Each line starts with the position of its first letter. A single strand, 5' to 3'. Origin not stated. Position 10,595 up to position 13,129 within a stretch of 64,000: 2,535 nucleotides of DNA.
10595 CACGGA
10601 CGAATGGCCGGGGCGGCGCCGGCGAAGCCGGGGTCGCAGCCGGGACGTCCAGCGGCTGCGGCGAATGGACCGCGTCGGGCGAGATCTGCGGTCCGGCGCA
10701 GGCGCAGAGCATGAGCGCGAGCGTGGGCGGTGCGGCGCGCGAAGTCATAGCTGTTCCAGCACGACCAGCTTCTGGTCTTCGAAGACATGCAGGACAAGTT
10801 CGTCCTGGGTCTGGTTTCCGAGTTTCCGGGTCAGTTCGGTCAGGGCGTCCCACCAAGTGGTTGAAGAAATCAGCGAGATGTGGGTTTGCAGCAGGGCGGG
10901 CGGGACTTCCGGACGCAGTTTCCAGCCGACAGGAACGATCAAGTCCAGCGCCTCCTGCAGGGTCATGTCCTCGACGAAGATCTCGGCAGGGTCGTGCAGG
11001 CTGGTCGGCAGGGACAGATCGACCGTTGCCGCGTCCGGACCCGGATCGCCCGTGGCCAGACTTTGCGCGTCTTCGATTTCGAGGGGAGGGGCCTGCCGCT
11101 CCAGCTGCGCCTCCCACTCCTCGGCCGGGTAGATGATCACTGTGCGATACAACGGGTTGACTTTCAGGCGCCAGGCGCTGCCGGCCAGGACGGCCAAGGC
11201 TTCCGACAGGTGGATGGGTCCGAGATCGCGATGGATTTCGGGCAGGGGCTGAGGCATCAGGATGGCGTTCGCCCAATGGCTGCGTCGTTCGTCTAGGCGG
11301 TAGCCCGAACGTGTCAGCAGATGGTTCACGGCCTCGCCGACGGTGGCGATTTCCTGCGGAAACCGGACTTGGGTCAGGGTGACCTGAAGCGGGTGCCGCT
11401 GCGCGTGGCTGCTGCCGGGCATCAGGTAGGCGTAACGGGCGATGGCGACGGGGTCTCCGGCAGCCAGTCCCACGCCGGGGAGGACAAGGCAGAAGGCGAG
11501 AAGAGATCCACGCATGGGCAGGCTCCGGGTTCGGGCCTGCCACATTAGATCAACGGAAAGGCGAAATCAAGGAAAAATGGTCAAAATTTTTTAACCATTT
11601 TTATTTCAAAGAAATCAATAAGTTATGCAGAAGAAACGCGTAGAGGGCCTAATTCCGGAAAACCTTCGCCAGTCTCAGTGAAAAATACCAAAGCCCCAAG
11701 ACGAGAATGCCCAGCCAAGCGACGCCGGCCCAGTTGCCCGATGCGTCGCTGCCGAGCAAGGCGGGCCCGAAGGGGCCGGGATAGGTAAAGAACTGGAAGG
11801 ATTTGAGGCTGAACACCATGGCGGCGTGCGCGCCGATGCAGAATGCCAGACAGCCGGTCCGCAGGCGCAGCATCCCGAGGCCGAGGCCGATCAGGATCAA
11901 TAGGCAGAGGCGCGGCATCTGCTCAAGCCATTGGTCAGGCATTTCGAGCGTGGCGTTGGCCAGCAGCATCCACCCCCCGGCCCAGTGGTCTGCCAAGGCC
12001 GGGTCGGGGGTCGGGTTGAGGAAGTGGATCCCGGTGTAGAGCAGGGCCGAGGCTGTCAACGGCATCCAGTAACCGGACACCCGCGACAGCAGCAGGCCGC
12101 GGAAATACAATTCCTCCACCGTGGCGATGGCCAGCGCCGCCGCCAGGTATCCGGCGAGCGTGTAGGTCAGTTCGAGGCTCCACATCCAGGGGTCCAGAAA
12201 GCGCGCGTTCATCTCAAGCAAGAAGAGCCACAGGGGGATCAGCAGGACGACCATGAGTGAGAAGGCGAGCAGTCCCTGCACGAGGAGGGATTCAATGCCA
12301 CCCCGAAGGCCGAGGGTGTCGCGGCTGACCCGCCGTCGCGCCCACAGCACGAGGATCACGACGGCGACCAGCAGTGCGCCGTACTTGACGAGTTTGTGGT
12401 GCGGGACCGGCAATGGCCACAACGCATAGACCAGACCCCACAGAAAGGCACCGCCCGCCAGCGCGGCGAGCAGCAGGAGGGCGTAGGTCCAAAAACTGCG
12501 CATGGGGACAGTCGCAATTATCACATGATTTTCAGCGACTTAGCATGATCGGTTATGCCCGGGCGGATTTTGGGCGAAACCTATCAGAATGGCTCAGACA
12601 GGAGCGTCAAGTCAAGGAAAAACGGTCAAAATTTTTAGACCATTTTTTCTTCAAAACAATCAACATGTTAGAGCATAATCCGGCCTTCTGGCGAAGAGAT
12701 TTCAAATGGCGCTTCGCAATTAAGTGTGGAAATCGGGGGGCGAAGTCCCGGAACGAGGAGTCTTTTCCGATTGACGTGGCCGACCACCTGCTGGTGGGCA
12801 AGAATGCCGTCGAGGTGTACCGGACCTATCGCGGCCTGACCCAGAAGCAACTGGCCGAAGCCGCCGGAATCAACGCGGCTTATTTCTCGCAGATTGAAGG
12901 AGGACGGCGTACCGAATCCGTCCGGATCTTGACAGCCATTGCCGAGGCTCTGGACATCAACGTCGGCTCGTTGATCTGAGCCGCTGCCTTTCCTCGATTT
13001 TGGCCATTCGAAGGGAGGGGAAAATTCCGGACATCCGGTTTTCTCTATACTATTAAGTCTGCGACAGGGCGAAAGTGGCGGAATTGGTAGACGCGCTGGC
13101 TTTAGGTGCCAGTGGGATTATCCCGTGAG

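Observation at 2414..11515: Compact 11-gene type IVb-pilus-like operon with TCP/BFP gene order in a chromosomal housekeeping context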

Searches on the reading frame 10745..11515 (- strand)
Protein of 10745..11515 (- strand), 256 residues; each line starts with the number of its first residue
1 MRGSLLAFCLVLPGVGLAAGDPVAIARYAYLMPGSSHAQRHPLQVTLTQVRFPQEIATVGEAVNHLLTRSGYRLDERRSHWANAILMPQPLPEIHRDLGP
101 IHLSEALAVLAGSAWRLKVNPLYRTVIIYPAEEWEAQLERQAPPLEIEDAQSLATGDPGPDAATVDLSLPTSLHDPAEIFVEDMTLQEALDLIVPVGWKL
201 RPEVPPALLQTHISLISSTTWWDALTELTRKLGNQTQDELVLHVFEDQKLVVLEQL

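Call 6: search_protein_families(library=pfam, max_evalue=0.1, proteins=[window:10745-11515:-])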
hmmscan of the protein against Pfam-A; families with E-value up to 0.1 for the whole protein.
window:10745-11515:- (256 aa): 0 families

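Call 7: search_protein_families(library=ncbifam, max_evalue=0.1, proteins=[window:10745-11515:-])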
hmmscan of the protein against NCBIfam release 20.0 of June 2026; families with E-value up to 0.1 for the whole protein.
window:10745-11515:- (256 aa): 1 family
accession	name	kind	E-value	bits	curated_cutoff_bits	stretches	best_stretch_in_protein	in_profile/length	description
TIGR03748.1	conj_PilL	equivalog_domain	2.6e-27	95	64.15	1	25-127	3-104/105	PFGI-1 class ICE element type IV pilus protein PilL2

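Call 17: search_dna_similar(query=window:10745-11515:-, collection=plasmids, mode=protein, max_rows=25, max_evalue=0.001)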
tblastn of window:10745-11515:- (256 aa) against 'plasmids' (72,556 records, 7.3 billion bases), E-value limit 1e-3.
Records with a match: 74; places in all: 75; records where one place covers at least 80% of the query: 0.
Best place of each record, by identity: <60% 74.
By first word of the organism name: Aeromonas 14; Pantoea 11; Vibrio 7; Pseudomonas 6; Marinobacter 5; Stutzerimonas 3; Legionella 2; Citrobacter 2; Ralstonia 2; Klebsiella 2; and 15 more.
By predicted mobility (MOB-suite, as given by PLSDB): non-mobilizable 39; mobilizable 18; conjugative 17.
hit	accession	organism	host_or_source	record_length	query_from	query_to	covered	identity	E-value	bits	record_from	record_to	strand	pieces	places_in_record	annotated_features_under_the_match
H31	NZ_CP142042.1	Pseudomonas veronii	cell culture,ground water from aniline ...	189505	11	168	62%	32.9%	1e-6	57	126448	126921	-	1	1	TcpQ domain-containing protein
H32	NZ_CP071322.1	Nitrogeniibacter aestuarii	pure culture,sediment in spartina ...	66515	17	159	56%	34.6%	2e-10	68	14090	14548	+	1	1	hypothetical protein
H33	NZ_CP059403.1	Legionella sp. PC1000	Biofilm - potable water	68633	4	126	48%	39.2%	2e-13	76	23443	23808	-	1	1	hypothetical protein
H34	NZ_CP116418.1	Vibrio harveyi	Caribbean spiny ...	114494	1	151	59%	30.7%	2e-4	50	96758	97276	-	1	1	hypothetical protein (x2)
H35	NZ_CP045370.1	Microbulbifer sp. THAF38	pure culture,Surface of a polyethylene ...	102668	26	141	45%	39.3%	2e-13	77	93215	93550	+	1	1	PilL N-terminal domain-containing protein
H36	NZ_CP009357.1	Vibrio tubiashii ATCC 19109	Mercenaria mercenaria,Larvae from hard ...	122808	26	140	45%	38.8%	3e-13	76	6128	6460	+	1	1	PilL N-terminal domain-containing protein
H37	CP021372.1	Rhizobium sp. ACO-34A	Agave americana L.,cell ...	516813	26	128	40%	42.3%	4e-9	64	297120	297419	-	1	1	hypothetical protein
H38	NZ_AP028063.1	Marinobacter shengliensis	-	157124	23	137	45%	37.6%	1e-11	71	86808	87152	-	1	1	PilL N-terminal domain-containing protein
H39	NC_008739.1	Marinobacter nauticus VT8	-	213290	23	137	45%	37.6%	3e-11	71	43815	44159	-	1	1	PilL N-terminal domain-containing protein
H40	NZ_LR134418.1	Legionella adelaidensis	environmental,Cooling tower water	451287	1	126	49%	34.1%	2e-10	68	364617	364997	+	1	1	hypothetical protein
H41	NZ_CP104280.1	Comamonas aquatica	-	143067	9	134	49%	34.1%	5e-8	61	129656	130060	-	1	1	hypothetical protein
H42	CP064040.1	Vibrio parahaemolyticus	seawater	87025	1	135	53%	31.7%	5e-6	55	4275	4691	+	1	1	hypothetical protein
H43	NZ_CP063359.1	Stutzerimonas stutzeri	Homo sapiens,Cerebrospinal ...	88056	18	152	53%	31.7%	2e-4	50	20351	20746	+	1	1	none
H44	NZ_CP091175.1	Stutzerimonas stutzeri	cell culture,wwtp active sludge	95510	18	152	53%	31.7%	4e-4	49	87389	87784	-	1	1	none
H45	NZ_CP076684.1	Stutzerimonas zhaodongensis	isolated microorganism,Ocean water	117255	18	152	53%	31.2%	8e-4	48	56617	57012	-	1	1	none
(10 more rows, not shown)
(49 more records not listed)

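Call 19: get_annotated_region(hit=H31, flank=12000)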
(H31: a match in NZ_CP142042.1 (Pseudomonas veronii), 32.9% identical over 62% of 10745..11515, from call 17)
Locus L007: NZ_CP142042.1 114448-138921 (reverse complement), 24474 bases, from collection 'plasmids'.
description: Pseudomonas veronii strain T1 plasmid unnamed1, complete sequence
organism: Pseudomonas veronii (NCBI taxid 76761)
taxonomy: Bacteria; Pseudomonadota; Gammaproteobacteria; Pseudomonadales; Pseudomonadaceae; Pseudomonas; Pseudomonas veronii
host: -; source: cell culture,ground water from aniline contaminated site in Jilin, China; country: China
typing (MOB-suite, as given by PLSDB): non-mobilizable
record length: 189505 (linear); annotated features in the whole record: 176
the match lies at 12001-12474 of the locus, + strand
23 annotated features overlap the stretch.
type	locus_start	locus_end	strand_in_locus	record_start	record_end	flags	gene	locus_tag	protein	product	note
CDS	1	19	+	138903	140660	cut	-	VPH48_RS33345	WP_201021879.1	ParB family protein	-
CDS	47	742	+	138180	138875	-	-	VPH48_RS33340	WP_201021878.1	DUF2857 domain-containing protein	-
CDS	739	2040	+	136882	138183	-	-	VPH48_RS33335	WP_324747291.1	STY4528 family pathogenicity island replication protein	-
CDS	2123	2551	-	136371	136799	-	-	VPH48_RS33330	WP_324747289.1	hypothetical protein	-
CDS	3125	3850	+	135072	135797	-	-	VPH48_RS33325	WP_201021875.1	PFL_4669 family integrating conjugative element protein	-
CDS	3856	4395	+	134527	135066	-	-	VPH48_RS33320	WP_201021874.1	DUF3158 family protein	-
CDS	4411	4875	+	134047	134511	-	-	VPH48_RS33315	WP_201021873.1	single-stranded DNA-binding protein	-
CDS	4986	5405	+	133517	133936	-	-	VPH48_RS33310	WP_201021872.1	hypothetical protein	-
CDS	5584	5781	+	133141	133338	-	-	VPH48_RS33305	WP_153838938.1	CrpP family ICE-associated protein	-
CDS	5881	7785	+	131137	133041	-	topA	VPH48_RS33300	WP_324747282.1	type I DNA topoisomerase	GO:0006260 - DNA replication [Evidence IEA]; GO:0006265 - DNA topological change [Evidence IEA]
CDS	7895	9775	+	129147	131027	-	-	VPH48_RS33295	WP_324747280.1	hypothetical protein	-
CDS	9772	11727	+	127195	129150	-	-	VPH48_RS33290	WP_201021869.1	DEAD/DEAH box helicase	-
CDS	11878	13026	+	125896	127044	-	-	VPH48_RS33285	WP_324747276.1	TcpQ domain-containing protein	-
CDS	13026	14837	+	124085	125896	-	-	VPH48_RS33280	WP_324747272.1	PilN family type IVB pilus formation outer membrane protein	GO:0009297 - pilus assembly [Evidence IEA]; GO:0009306 - protein secretion [Evidence IEA]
CDS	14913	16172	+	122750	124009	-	pilO2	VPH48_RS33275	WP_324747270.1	type 4b pilus protein PilO2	-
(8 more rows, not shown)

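Call 57: get_annotated_region(hit=H33, flank=12000)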
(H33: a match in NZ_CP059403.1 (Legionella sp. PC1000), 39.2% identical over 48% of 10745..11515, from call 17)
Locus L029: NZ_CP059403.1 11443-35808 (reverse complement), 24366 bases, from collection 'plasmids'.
description: Legionella sp. PC1000 plasmid pPC1000_1, complete sequence
organism: Legionella sp. PC1000 (NCBI taxid 2746060)
taxonomy: Bacteria; Pseudomonadota; Gammaproteobacteria; Legionellales; Legionellaceae; Legionella; Legionella sp. PC1000
host: -; source: Biofilm - potable water; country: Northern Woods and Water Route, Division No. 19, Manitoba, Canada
typing (MOB-suite, as given by PLSDB): non-mobilizable
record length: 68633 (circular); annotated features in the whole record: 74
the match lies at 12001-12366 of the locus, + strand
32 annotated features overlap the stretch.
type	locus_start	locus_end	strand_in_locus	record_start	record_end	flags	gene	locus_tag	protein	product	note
CDS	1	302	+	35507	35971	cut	-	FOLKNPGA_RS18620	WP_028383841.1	hypothetical protein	-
CDS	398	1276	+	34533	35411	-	-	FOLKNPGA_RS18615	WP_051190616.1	ParB/RepB/Spo0J family partition protein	GO:0007059 - chromosome segregation [Evidence IEA]; GO:0000910 - cytokinesis [Evidence IEA]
CDS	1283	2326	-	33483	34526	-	-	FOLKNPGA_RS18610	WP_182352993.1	ThiF family adenylyltransferase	-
CDS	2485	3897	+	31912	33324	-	-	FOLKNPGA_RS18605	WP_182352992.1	hypothetical protein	-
CDS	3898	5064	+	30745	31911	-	-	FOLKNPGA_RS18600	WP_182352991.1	hypothetical protein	-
CDS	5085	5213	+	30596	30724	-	-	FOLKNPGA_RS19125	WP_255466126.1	hypothetical protein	-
CDS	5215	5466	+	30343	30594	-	-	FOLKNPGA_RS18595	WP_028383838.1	MoaD/ThiS family protein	-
CDS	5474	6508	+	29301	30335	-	-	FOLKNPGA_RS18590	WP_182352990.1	YcaO-like family protein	-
CDS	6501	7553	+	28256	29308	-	-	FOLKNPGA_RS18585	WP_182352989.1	TfuA-like protein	-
CDS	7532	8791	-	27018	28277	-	-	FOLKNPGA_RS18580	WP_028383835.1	hypothetical protein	-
CDS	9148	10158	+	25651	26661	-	-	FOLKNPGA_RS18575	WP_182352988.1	hypothetical protein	-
CDS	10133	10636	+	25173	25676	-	-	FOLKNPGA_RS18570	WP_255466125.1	hypothetical protein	-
CDS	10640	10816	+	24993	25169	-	-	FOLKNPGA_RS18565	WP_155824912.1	hypothetical protein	-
CDS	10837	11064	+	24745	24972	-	csrA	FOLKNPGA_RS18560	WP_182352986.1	carbon storage regulator CsrA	GO:0006402 - mRNA catabolic process [Evidence IEA]; GO:0006109 - regulation of carbohydrate metabolic process [Evidence ...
CDS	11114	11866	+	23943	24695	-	-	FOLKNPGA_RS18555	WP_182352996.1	complement resistance protein TraT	-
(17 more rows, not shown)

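Call 58: get_annotated_region(hit=H36, flank=12000)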
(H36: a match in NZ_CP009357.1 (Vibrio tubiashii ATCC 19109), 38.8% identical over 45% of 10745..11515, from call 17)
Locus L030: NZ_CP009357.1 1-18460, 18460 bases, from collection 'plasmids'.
description: Vibrio tubiashii ATCC 19109 plasmid p123, complete sequence
organism: Vibrio tubiashii ATCC 19109 (NCBI taxid 1051646)
taxonomy: Bacteria; Pseudomonadota; Gammaproteobacteria; Vibrionales; Vibrionaceae; Vibrio; Vibrio tubiashii; Vibrio tubiashii ATCC 19109
host: -; source: Mercenaria mercenaria,Larvae from hard clams (Mercenaria mercenaria); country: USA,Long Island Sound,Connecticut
typing (MOB-suite, as given by PLSDB): conjugative; relaxase MOBH; mating-pair formation MPF_F
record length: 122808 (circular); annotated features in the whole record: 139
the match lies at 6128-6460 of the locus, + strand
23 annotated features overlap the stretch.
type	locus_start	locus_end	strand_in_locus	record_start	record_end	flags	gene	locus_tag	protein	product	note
CDS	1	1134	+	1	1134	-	-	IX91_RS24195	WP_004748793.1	ParB/RepB/Spo0J family partition protein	GO:0007059 - chromosome segregation [Evidence IEA]; GO:0000910 - cytokinesis [Evidence IEA]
CDS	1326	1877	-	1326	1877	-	-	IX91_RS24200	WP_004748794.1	hypothetical protein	-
CDS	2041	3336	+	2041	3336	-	-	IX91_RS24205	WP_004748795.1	hypothetical protein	-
CDS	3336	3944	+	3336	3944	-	-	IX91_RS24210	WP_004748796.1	STY4526/YPO1902 family pathogenicity island replication protein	-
CDS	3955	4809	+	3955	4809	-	-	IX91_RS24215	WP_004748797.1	PFL_4669 family integrating conjugative element protein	-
CDS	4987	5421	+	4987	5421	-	-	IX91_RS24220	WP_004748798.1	hypothetical protein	-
CDS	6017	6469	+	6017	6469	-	-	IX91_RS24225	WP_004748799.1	PilL N-terminal domain-containing protein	-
CDS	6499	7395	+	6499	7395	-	-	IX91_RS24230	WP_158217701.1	uroporphyrinogen-III C-methyltransferase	-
CDS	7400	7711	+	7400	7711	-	-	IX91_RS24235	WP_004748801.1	hypothetical protein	-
CDS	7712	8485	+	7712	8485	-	-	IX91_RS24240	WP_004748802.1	TIGR03759 family integrating conjugative element protein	GO:0008150 - biological_process [Evidence IEA]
CDS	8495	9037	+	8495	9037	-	-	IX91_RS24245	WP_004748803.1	transglycosylase SLT domain-containing protein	-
CDS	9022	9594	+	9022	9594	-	-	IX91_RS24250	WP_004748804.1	integrating conjugative element protein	-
CDS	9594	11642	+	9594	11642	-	traD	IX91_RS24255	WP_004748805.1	type IV conjugative transfer system coupling protein TraD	-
CDS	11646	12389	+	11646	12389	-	-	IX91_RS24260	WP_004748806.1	TIGR03747 family integrating conjugative element membrane protein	GO:0008150 - biological_process [Evidence IEA]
CDS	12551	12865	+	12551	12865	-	-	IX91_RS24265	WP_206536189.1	RAQPRD family integrative conjugative element protein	-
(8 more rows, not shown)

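Call 79: search_solved_structures(query=A9, max_evalue=10)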
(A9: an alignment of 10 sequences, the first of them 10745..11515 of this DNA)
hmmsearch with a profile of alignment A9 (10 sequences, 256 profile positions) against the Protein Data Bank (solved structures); distinct sequences matched with E-value up to 10: 2.
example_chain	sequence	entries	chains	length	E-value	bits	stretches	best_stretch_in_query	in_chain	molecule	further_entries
6z49_A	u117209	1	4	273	0.24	14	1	96-205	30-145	Ubiquitin carboxyl-terminal hydrolase MINDY-2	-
6z7v_A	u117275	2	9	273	0.32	13.6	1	96-205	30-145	Ubiquitin carboxyl-terminal hydrolase MINDY-2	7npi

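Call 98: search_protein_families(library=pfam, alignment_id=A9, max_evalue=0.1)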
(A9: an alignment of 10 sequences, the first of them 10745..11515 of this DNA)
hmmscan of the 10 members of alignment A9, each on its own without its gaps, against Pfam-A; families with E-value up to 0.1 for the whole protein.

A. member 1, window:10745-11515:- (256 aa): 0 families

B. families by the number of members that match (of 10 scanned): 1 family
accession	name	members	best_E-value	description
PF25441.1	Hexapep_UGP3_C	1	0.036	UGP3-like, C-terminal hexapeptide repeats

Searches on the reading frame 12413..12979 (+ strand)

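Call 10: search_protein_families(library=pfam, max_evalue=1, proteins=[window:12413-12979:+])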
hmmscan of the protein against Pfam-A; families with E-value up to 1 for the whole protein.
window:12413-12979:+ (188 aa): 7 families
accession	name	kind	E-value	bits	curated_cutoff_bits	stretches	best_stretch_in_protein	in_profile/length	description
PF13560.12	HTH_31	-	1.9e-09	38.1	27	1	136-181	9-55/64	Helix-turn-helix domain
PF01381.28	HTH_3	-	2.6e-07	31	23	1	140-184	8-52/55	Helix-turn-helix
PF12844.13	HTH_19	-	4.8e-06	26.8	30.2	1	136-183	7-54/64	Helix-turn-helix domain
PF13443.12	HTH_26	-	0.00047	20.8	22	1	140-187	9-57/63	Cro/C1-type HTH DNA-binding domain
PF13744.12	HTH_37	-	0.019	15.2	27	1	138-184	28-75/80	Helix-turn-helix domain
PF04545.22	Sigma70_r4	-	0.11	12.5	24.1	1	136-162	15-41/50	Sigma-70, region 4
PF13413.12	HTH_25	-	0.18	12.1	24.6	1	137-165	6-34/62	Helix-turn-helix domain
